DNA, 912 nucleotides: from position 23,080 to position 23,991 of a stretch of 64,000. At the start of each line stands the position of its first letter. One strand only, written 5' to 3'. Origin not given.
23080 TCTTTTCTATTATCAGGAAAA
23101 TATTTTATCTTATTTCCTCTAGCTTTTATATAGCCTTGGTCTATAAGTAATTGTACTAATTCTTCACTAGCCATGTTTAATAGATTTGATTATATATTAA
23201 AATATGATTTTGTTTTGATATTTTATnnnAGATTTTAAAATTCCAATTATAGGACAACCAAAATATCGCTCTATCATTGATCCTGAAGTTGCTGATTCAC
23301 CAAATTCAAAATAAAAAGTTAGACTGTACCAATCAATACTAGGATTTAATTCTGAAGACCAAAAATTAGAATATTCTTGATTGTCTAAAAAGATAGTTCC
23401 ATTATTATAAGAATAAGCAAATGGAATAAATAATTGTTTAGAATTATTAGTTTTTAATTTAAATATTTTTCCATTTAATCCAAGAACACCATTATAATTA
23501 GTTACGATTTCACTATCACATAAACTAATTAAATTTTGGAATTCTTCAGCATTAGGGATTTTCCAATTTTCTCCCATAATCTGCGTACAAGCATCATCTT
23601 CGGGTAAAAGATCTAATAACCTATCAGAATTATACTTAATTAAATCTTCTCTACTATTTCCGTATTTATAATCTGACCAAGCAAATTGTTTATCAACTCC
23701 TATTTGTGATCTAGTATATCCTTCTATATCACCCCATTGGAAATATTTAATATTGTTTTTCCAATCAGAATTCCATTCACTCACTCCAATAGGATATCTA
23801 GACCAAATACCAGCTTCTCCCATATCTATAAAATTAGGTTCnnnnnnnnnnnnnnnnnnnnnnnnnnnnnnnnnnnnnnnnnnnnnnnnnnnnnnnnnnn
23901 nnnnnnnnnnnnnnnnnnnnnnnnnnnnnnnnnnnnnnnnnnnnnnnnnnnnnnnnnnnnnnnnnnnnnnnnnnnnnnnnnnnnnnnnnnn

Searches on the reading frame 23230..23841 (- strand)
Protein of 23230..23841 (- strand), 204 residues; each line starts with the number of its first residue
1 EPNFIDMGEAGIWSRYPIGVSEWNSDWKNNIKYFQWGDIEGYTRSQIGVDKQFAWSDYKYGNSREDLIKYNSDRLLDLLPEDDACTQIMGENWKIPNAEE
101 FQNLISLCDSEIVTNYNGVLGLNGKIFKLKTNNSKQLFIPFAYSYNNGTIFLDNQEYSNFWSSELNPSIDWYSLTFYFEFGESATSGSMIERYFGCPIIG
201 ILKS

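Call 77: search_protein_families(library=ncbifam, max_evalue=1, proteins=[window:23230-23841:-])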
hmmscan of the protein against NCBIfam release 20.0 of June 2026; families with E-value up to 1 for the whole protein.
seq(204 aa): 1 family
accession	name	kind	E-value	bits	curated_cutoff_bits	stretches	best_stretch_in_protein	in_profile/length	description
TIGR02145.1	Fib_succ_major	domain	4.1e-05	24.3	41.65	1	79-179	59-152/176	FISUMP domain-containing protein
